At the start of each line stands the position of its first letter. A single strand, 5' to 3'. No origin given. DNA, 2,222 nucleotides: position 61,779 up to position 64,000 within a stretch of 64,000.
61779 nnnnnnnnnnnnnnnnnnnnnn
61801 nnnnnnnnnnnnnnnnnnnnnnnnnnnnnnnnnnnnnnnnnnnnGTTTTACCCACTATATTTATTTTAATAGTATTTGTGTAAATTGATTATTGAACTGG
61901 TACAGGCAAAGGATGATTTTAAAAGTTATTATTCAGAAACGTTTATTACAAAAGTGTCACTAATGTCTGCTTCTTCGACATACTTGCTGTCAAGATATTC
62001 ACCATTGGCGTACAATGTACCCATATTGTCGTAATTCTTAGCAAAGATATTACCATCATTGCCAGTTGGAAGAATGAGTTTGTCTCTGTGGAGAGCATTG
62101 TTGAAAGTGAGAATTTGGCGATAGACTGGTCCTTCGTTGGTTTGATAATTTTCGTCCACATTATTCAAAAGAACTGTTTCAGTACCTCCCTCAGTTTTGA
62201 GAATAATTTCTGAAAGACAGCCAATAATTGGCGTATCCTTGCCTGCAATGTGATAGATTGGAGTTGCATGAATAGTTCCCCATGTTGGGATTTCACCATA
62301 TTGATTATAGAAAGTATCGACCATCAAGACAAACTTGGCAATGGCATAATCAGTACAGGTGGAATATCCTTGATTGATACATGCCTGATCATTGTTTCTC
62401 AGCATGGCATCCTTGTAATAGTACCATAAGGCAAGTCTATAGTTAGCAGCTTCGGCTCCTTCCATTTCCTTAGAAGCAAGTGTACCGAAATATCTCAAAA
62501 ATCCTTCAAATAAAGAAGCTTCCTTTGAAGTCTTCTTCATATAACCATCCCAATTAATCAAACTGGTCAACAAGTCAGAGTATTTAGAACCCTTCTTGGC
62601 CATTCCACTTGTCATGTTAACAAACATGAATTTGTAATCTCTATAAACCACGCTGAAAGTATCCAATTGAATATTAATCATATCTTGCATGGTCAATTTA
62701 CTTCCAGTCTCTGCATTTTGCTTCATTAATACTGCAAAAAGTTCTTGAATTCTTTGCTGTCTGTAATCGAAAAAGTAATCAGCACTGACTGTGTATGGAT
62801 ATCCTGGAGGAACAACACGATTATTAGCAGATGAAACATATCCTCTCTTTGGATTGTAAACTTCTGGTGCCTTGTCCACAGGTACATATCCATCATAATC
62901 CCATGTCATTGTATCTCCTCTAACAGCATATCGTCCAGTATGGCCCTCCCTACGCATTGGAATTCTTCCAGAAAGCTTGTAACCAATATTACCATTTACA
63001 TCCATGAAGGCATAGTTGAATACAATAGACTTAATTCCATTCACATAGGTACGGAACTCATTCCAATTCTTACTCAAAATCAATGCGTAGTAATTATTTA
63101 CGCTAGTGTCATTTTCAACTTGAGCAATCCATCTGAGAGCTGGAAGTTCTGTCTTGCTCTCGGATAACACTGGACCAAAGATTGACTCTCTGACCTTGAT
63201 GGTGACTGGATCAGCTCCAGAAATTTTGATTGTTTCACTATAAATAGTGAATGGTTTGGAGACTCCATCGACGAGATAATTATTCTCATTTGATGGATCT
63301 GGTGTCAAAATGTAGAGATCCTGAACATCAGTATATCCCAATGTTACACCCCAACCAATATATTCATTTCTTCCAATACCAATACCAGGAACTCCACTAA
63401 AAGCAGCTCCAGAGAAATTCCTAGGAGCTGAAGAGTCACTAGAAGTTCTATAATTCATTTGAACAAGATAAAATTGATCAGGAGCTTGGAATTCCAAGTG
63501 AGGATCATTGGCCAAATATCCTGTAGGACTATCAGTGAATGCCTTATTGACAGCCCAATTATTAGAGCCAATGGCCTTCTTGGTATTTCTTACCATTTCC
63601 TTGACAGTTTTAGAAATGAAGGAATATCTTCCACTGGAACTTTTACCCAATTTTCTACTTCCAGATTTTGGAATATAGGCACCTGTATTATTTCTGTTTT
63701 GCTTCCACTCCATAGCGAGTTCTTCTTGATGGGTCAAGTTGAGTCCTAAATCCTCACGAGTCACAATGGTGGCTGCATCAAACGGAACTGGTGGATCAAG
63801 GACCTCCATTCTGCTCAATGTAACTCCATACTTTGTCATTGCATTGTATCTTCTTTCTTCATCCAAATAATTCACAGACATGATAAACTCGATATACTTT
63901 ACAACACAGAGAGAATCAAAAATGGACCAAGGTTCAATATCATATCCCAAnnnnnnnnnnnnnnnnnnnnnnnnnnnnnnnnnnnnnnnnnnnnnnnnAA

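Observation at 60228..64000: Intronless block of three bacterial-type enzymes (SDR, SAM-methyltransferase, penicillin-amidase-family acylase)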

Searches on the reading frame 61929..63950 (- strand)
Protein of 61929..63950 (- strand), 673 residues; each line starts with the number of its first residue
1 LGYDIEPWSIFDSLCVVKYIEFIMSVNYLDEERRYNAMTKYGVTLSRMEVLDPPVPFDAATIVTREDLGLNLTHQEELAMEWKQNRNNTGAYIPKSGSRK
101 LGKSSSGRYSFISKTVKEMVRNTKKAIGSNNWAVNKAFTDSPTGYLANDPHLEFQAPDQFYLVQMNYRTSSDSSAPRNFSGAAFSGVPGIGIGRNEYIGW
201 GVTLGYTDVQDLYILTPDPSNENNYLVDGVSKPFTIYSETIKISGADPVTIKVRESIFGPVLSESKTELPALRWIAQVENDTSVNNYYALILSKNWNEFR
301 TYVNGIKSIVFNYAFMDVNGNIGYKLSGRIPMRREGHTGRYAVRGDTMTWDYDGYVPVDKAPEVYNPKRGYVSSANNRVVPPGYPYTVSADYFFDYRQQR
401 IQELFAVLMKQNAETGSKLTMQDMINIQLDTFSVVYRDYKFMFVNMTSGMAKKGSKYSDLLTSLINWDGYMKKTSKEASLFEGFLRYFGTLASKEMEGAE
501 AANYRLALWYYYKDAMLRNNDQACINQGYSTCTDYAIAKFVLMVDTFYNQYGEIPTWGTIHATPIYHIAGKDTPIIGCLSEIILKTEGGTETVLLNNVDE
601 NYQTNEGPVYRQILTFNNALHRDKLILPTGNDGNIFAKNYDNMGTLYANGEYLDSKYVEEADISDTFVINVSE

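Call 3: search_protein_families(library=pfam, proteins=[window:61929-63950:-], max_evalue=0.01)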
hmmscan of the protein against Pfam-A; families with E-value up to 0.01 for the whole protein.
window:61929-63950:- (673 aa): 1 family
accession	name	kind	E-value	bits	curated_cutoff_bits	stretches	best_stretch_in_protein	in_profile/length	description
PF01804.23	Penicil_amidase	-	2.7e-119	400.6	21.3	1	2-660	116-671/675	Penicillin amidase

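Call 6: find_homologous_proteins(query=window:61932-63950:-)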
Query window:61932-63950:- (673 aa): 759 proteins with E <= 0.001 among 7995 candidates; the best 120 are listed.
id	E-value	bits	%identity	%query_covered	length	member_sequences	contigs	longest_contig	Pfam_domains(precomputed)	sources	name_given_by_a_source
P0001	0.0e+0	1552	100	100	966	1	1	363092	PF01804.24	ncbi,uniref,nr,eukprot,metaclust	ncbi:predicted protein [Naegleria gruberi]|uniref:Predicted protein n=1 Tax=Naegleria gruberi TaxID=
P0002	5.0e-215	734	62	75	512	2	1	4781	PF01804.24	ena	-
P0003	9.5e-209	713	61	75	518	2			PF01804.24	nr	nr:unnamed protein product [Naegleria fowleri]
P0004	1.7e-99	352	34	97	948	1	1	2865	PF01804.24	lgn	-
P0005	3.2e-88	315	32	99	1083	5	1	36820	PF01804.24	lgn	-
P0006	3.8e-83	298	32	98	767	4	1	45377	PF01804.24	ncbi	ncbi:MAG: penicillin acylase family protein [Thermaceae bacterium]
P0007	1.5e-77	280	30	97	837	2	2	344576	PF01804.24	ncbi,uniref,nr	ncbi:MAG: Penicillin acylase 2 proenzyme [Chroococcidiopsis sp. SAG 2025]|uniref:penicillin acylase 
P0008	6.4e-77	278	31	98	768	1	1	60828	PF01804.24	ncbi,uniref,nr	ncbi:penicillin acylase family protein [Thermus caliditerrae]|uniref:penicillin acylase family prote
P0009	1.3e-76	277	31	98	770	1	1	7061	PF01804.24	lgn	-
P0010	4.7e-76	275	32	98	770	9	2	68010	PF01804.24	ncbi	ncbi:penicillin acylase family protein [Thermus antranikianii]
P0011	1.7e-72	263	30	99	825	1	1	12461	PF01804.24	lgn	-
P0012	3.1e-72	262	31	97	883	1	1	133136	PF01804.24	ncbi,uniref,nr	ncbi:penicillin acylase family protein [Scytonema sp. UIC 10036]|uniref:penicillin acylase family pr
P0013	3.1e-70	256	29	98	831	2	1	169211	PF01804.24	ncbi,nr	ncbi:MAG: penicillin acylase family protein [Chloroflexi bacterium]|nr:penicillin acylase family pro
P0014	8.6e-67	244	30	96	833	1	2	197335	PF01804.24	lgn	-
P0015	3.6e-66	242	29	98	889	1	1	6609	PF01804.24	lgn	-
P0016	6.9e-64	235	28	99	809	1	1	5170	PF01804.24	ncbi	-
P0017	8.2e-63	231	30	97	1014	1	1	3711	PF01804.24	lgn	-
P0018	4.8e-61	225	31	80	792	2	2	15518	PF01804.24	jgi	-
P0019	9.1e-61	224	29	96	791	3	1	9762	PF01804.24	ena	-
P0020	1.5e-60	224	30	97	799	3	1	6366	PF01804.24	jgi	-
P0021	4.0e-60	222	28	97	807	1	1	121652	PF01804.24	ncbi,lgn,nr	ncbi:MAG: penicillin acylase family protein [Chloroflexi bacterium]|nr:penicillin acylase family pro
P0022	3.7e-59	219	28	98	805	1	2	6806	PF01804.24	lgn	-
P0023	8.6e-59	218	28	98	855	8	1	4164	PF01804.24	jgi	-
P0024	1.1e-58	217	28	96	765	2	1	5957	PF01804.24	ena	-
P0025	1.3e-58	217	27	97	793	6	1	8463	PF01804.24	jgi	jgi:penicillin amidase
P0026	4.4e-58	215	28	97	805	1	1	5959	PF01804.24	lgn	-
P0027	4.4e-58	215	28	96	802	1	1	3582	PF01804.24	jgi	jgi:penicillin amidase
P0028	6.9e-57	211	28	97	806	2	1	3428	PF01804.24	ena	-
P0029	1.3e-56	211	27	99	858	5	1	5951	PF01804.24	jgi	jgi:penicillin amidase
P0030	4.8e-56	209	29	98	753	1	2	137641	PF01804.24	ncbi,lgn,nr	ncbi:MAG TPA: penicillin acylase family protein [Gammaproteobacteria bacterium]|nr:penicillin acylas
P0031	7.3e-56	208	30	78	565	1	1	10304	PF01804.24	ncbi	ncbi:MAG: penicillin acylase family protein, partial [Chloroflexota bacterium]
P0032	9.4e-56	208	60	24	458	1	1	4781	PF01804.24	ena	-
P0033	1.0e-55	208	29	97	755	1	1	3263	PF01804.24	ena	-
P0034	2.4e-55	206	29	97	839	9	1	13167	PF01804.24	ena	-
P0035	7.7e-55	205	28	99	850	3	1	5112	PF01804.24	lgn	-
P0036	3.0e-54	203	28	80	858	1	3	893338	PF01804.24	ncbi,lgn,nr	ncbi:MAG: penicillin acylase family protein [Anaerolineales bacterium]|nr:penicillin acylase family 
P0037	3.2e-54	203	29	78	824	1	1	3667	PF01804.24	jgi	jgi:penicillin G amidase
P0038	3.8e-54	202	30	79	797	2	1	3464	PF01804.24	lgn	-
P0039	6.5e-54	202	29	82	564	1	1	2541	PF01804.24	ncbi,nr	ncbi:MAG TPA: penicillin acylase family protein, partial [Roseiflexaceae bacterium]|nr:penicillin ac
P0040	6.7e-54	202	29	81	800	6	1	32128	PF01804.24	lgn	-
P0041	8.1e-54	201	28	97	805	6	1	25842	PF01804.24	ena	-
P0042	9.4e-54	201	29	85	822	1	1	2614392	PF01804.24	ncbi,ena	-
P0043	1.8e-53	200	29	80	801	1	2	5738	PF01804.24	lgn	-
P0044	1.8e-53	200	28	98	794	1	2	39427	PF01804.24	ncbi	-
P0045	1.8e-53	200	31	79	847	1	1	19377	PF01804.24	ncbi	ncbi:penicillin acylase family protein [Chloroflexota bacterium]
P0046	1.8e-53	200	31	79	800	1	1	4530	PF01804.24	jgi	jgi:penicillin amidase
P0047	4.3e-53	199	30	80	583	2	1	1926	PF01804.24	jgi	jgi:penicillin amidase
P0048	4.7e-53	199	28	96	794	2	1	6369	PF01804.24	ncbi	-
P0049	5.2e-53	199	29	95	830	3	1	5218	PF01804.24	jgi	-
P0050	6.2e-53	198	27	98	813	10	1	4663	PF01804.24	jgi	jgi:penicillin amidase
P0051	6.7e-53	198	29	78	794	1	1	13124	PF01804.24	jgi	jgi:penicillin G amidase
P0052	9.8e-53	198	28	96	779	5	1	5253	PF01804.24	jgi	jgi:penicillin amidase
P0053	1.0e-52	198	28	97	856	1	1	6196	PF01804.24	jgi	-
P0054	1.1e-52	198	28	98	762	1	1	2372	PF01804.24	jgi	jgi:penicillin amidase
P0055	1.3e-52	197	30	77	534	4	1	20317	PF01804.24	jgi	jgi:penicillin amidase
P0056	1.8e-52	197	28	96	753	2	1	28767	PF01804.24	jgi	-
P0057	2.2e-52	197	27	98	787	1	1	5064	PF01804.24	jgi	jgi:penicillin G amidase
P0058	2.5e-52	196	27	98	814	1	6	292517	PF01804.24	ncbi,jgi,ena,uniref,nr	ncbi:MAG TPA: penicillin acylase family protein [Kouleothrix sp.]|uniref:penicillin acylase family p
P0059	2.9e-52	196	26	97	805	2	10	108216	PF01804.24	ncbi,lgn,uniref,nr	ncbi:penicillin acylase family protein [Oscillatoria salina]|uniref:penicillin acylase family protei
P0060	6.5e-52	195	28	96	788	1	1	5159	PF01804.24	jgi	jgi:penicillin G amidase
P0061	8.0e-52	195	27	97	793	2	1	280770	PF01804.24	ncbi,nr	ncbi:MAG: penicillin acylase family protein [Betaproteobacteria bacterium]|nr:MAG: penicillin acylas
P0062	8.3e-52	195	27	98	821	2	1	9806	PF01804.24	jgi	jgi:penicillin amidase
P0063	1.4e-51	194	27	96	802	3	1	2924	PF01804.24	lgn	-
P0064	1.5e-51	194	27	97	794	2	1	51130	PF01804.24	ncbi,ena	-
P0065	1.7e-51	194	27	96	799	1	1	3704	PF01804.24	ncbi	-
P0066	1.8e-51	194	27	97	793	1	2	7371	PF01804.24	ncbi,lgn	-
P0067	2.4e-51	193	28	78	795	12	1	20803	PF01804.24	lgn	-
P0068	2.6e-51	193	28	81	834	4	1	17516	PF01804.24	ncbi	-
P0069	4.5e-51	192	26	99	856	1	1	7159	PF01804.24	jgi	jgi:penicillin amidase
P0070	6.6e-51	192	27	96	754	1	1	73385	PF01804.24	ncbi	-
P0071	7.3e-51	192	27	96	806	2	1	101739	PF01804.24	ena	-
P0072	8.8e-51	191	28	97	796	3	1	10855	PF01804.24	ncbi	ncbi:MAG: penicillin acylase family protein [bacterium]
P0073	9.4e-51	191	27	97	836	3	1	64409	PF01804.24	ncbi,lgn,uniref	ncbi:penicillin acylase family protein [Aerosakkonema funiforme]|uniref:penicillin acylase family pr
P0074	1.5e-50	191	26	97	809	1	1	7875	PF01804.24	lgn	-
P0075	1.7e-50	190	29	78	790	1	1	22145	PF01804.24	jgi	jgi:penicillin amidase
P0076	2.0e-50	190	28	85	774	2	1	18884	PF01804.24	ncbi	-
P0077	2.3e-50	190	28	78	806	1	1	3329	PF01804.24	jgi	jgi:penicillin amidase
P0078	2.3e-50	190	28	81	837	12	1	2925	PF01804.24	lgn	-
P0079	2.4e-50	190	27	98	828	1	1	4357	PF01804.24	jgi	jgi:penicillin amidase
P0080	2.5e-50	190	32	72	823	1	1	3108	PF01804.24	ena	-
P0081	2.6e-50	190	28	98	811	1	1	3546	PF01804.24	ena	-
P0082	3.1e-50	189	28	78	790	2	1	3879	PF01804.24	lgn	-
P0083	3.4e-50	189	26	97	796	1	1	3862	PF01804.24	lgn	-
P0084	7.8e-50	188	26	84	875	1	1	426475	PF01804.24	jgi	jgi:penicillin amidase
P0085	1.4e-49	187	27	96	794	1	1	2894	PF01804.24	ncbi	-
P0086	1.9e-49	187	31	72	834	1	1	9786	PF01804.24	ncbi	-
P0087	2.4e-49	187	27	96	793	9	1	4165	PF01804.24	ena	-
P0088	2.5e-49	186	26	97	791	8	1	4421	PF01804.24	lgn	-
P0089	3.1e-49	186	26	97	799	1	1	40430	PF01804.24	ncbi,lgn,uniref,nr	ncbi:penicillin acylase family protein [Thermoflavimicrobium dichotomicum]|uniref:Penicillin amidase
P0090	6.0e-49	185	27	97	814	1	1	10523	PF01804.24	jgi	jgi:penicillin amidase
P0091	6.0e-49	185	27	97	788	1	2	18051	PF01804.24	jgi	jgi:penicillin amidase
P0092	6.7e-49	185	26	98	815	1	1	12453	PF01804.24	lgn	-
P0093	1.1e-48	184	28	78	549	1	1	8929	PF01804.24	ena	-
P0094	1.1e-48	184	34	56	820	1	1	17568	PF01804.24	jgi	jgi:penicillin G amidase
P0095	2.5e-48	183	30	63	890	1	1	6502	PF01804.24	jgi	jgi:penicillin G amidase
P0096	2.5e-48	183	27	97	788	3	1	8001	PF01804.24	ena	-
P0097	3.4e-48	183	34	55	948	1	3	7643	PF01804.24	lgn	-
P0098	3.6e-48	183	30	79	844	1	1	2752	PF01804.24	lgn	-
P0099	5.0e-48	182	27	80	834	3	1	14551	PF01804.24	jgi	jgi:penicillin amidase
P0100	5.4e-48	182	26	98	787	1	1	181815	PF01804.24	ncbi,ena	-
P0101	6.2e-48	182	26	97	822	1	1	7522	PF01804.24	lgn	-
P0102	6.3e-48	182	31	71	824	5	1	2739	PF01804.24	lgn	-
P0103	6.3e-48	182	32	60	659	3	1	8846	PF01804.24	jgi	jgi:penicillin amidase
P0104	6.7e-48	182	25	98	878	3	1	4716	PF01804.24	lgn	-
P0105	7.2e-48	182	27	99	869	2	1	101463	PF01804.24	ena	-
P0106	7.7e-48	182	25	98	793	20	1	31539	PF01804.24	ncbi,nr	ncbi:MAG TPA: penicillin acylase family protein [Burkholderiales bacterium]|nr:penicillin acylase fa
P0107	8.2e-48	181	30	74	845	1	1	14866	PF01804.24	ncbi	-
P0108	8.6e-48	181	26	96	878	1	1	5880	PF01804.24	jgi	jgi:penicillin amidase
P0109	9.0e-48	181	36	43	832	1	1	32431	PF01804.24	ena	-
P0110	9.1e-48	181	29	70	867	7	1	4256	PF01804.24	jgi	jgi:penicillin G amidase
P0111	9.4e-48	181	26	95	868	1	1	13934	PF01804.24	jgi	jgi:penicillin amidase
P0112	9.7e-48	181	30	60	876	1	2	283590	PF01804.24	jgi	jgi:penicillin amidase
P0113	9.8e-48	181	32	53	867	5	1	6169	PF01804.24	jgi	jgi:penicillin G amidase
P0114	9.8e-48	181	27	78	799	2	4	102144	PF01804.24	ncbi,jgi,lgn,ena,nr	ncbi:MAG TPA: penicillin acylase family protein [Alphaproteobacteria bacterium]|nr:penicillin acylas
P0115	1.2e-47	181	27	97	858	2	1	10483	PF01804.24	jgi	-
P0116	1.5e-47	181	34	52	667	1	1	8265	PF01804.24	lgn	-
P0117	1.5e-47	181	28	83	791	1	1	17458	PF01804.24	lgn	-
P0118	2.4e-47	180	25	97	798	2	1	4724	PF01804.24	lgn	-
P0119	2.6e-47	180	29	72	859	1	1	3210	PF01804.24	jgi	-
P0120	2.6e-47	180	27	79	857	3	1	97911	PF01804.24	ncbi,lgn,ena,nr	ncbi:MAG: hypothetical protein BAA04_13240 [Firmicutes bacterium ZCTH02-B6]|nr:MAG: hypothetical pro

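Call 8: find_encoding_contigs(protein=P0001, flank=10000, max_places=3)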
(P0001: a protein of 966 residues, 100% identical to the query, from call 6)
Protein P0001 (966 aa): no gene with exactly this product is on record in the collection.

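Call 13: find_encoding_contigs(protein=P0005, flank=10000, max_places=3)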
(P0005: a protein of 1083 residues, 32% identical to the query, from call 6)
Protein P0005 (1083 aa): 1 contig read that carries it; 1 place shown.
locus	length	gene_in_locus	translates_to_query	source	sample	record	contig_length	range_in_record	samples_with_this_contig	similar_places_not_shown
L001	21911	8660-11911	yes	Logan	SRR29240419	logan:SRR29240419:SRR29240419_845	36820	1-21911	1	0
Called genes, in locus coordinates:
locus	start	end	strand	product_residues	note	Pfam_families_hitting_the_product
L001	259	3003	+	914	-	PF23138:CTLH_Armc9, PF24807:WD40_CDC20-Fz, PF25173:Beta-prop_WDR3_1st, PF23381:Beta-prop_IFT122_1st, PF24814:WD40_Prp19, PF24817:WD40_WDHD1_1st, PF25174:Beta-prop_THOC3, PF25175:Beta-prop_WDR5, +29 more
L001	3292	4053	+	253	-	-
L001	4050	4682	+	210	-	PF06722:EryCIII-like_C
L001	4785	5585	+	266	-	PF00009:GTP_EFTU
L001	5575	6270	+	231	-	PF03144:GTP_EFTU_D2, PF03143:GTP_EFTU_D3 (weak), PF22594:GTP-eEF1A_C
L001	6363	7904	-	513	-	PF27569:SCAR_helical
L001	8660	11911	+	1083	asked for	PF01804:Penicil_amidase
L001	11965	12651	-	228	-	-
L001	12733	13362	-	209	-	PF01521:Fe-S_biosyn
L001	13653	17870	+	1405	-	PF25474:TPR_TmcB, PF00989:PAS (faint), PF13426:PAS_9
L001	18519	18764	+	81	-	PF00211:Guanylate_cyc (weak)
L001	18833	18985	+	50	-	PF00211:Guanylate_cyc (weak)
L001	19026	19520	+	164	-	-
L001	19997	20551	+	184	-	PF01852:START (weak)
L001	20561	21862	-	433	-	PF24814:WD40_Prp19 (faint), PF25174:Beta-prop_THOC3 (faint), PF24807:WD40_CDC20-Fz (faint), PF23414:Beta-prop_EML_2 (weak), PF24817:WD40_WDHD1_1st (faint), PF25173:Beta-prop_WDR3_1st (faint), PF00400:WD40 (faint), PF25175:Beta-prop_WDR5 (faint)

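Call 27: search_protein_families(library=ncbifam, proteins=[P0001], max_evalue=0.001)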
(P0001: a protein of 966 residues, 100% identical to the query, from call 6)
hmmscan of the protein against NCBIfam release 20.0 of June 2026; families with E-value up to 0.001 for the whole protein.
P0001 (966 aa): 1 family
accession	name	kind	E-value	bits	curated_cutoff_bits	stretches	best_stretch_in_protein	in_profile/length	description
NF051460.1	bi_acylase_PvdQ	equivalog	6.1e-14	50.8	950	1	414-604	205-398/763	bifunctional acylase PvdQ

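Call 28: search_solved_structures(query=P0001, max_evalue=0.001, show_alignments=1)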
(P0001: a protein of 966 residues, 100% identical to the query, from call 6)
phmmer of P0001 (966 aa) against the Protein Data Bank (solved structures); distinct sequences matched with E-value up to 0.001: 63 (the best 60 are shown).
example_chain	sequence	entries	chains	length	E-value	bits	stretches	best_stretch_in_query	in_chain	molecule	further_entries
7ea4_A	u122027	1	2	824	2.7e-46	161.2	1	192-778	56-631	D-succinylase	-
7eby_A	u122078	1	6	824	7e-46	159.8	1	192-778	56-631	D-succinylase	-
7rep_A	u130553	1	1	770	3.2e-37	131.2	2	422-762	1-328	Penicillin G acylase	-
7reo_A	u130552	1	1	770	6.5e-37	130.2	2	423-762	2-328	Penicillin G Acylase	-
1cp9_B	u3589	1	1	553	1.2e-27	99.5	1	423-767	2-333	Penicillin G amidase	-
1e3a_B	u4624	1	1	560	1.1e-25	93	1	421-762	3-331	PENICILLIN AMIDASE BETA SUBUNIT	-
1gk9_B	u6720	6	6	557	9.7e-25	89.9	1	422-762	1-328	PENICILLIN G ACYLASE BETA SUBUNIT | penicillin Acylase beta subunit | PENICILLIN AMIDOHYDROLASE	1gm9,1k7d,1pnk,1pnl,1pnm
1kec_B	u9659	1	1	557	1.3e-24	89.5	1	422-762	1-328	PENICILLIN ACYLASE BETA SUBUNIT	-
1jx9_B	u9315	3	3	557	1.5e-24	89.2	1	422-762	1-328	penicillin G acylase beta subunit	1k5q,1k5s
1ai4_B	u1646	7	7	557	2.4e-24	88.6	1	422-762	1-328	PENICILLIN AMIDOHYDROLASE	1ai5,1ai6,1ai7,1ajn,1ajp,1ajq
1h2g_B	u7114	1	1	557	3.1e-24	88.2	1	422-762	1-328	PENICILLIN G ACYLASE BETA SUBUNIT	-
1gkf_B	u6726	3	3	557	6.5e-24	87.2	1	422-762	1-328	PENICILLIN G ACYLASE BETA SUBUNIT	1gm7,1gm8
1fxh_B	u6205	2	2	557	8.3e-24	86.8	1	422-762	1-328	PENICILLIN ACYLASE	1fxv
4pem_B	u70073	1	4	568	4.3e-23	84.5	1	423-762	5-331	Penicillin G acylase Beta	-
4pel_B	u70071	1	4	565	1e-22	83.2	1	423-762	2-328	Penicillin G acylase subunit beta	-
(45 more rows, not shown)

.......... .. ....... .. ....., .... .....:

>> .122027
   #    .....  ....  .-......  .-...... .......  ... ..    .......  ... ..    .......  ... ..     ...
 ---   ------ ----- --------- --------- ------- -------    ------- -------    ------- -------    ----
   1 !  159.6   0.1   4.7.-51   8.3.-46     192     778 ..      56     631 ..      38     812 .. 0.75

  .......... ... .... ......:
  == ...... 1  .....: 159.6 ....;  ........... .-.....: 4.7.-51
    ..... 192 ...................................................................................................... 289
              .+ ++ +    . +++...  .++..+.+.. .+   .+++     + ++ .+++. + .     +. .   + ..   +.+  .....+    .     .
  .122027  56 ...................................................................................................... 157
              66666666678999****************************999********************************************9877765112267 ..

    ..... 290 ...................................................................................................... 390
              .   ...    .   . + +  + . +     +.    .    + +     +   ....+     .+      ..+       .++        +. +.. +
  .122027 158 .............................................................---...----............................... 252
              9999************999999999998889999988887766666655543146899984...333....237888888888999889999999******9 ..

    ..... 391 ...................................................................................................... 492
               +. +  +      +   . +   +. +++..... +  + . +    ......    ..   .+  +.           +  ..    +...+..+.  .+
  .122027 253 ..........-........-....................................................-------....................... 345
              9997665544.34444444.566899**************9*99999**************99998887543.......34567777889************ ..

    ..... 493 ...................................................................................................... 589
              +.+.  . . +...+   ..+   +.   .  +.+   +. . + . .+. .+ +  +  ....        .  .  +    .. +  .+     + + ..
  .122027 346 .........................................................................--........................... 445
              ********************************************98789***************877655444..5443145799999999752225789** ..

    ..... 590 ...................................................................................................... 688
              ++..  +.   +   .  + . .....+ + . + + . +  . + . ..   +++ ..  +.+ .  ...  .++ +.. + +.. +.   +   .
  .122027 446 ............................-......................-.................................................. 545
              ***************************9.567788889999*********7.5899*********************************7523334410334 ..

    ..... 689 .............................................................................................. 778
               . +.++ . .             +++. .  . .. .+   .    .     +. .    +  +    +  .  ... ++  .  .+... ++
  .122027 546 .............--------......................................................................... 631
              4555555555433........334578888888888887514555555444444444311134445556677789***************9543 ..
